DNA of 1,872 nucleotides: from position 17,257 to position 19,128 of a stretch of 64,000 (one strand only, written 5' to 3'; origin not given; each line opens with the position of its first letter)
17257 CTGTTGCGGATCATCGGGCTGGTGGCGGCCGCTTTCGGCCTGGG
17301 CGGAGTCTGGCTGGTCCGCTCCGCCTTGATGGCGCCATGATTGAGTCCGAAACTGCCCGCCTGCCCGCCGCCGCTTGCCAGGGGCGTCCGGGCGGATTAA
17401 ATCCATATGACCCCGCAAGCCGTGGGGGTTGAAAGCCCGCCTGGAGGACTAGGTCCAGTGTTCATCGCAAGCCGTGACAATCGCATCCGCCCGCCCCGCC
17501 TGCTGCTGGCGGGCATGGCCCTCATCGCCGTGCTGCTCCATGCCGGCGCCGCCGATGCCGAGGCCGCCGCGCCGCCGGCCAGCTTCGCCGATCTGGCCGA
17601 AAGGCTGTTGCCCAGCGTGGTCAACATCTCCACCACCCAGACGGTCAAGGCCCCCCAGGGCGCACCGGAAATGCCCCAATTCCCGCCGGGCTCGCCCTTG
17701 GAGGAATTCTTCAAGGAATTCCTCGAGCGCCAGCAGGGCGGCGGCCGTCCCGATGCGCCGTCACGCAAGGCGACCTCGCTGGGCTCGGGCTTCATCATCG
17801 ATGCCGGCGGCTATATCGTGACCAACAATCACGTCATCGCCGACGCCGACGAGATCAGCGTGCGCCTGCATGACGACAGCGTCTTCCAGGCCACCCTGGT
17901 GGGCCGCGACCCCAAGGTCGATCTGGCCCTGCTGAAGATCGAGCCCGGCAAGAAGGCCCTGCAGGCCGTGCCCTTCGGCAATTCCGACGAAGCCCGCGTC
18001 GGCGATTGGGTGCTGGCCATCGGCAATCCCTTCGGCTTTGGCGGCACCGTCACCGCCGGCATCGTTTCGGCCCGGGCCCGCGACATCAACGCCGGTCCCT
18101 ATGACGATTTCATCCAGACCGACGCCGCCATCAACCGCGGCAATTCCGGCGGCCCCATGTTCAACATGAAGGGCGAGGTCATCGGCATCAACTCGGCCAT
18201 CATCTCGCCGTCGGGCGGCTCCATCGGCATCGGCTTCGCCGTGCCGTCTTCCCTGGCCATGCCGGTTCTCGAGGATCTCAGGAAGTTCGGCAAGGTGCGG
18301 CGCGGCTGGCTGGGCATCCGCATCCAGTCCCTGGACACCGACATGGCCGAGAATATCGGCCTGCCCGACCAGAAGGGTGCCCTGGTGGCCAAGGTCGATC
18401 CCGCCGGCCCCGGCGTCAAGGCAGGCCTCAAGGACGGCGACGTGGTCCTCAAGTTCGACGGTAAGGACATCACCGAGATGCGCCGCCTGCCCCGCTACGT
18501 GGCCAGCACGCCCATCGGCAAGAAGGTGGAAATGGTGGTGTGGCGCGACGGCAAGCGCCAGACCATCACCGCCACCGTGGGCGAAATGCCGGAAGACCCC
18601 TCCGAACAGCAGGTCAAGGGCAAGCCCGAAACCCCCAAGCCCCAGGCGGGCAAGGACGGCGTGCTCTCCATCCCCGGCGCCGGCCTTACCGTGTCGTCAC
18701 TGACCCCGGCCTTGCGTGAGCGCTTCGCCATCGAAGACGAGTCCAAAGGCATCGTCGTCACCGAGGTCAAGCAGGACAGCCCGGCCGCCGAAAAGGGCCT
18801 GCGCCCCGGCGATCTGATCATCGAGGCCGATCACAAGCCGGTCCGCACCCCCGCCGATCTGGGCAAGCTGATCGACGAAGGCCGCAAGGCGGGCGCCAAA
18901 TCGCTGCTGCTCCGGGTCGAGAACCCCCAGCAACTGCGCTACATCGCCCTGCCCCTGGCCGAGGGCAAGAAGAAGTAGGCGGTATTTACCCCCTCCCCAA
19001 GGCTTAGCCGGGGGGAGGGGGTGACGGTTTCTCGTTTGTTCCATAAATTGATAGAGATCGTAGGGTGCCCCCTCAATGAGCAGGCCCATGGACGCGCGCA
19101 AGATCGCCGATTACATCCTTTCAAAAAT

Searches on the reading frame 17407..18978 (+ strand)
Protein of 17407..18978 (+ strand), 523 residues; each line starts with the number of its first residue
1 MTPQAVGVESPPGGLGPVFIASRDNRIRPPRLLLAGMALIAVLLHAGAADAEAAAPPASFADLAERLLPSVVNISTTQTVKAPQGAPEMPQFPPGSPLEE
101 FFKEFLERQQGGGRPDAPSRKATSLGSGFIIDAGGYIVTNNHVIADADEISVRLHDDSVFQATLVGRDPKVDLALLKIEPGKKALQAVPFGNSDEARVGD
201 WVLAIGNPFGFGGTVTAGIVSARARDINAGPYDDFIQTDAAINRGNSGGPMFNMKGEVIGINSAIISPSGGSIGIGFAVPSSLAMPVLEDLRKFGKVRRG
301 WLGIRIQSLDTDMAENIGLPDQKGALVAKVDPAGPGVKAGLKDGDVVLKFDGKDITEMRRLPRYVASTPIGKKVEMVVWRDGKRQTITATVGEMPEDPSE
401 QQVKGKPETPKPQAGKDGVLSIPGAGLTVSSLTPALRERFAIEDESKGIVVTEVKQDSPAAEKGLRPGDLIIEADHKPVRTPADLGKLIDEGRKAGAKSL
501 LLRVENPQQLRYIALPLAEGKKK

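Call 62: search_protein_families(library=pfam, proteins=[window:17407-18978:+], max_evalue=0.00001)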
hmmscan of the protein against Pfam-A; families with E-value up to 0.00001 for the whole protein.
window:17407-18978:+ (523 aa): 5 families
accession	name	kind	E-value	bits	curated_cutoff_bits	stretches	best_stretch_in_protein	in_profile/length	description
PF13365.12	Trypsin_2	-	1.4e-36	126.8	27.6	1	126-261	1-144/144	Trypsin-like peptidase domain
PF13180.12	PDZ_2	-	2.9e-27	95.2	27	2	301-391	2-80/80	PDZ domain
PF17820.7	PDZ_6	-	1.7e-23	82.5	27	2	450-494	1-44/54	PDZ domain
PF00089.32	Trypsin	-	1.9e-20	74.1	20.6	1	125-283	26-215/220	Trypsin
PF00595.29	PDZ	-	1.5e-17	64.2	23.2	2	296-378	6-80/81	PDZ domain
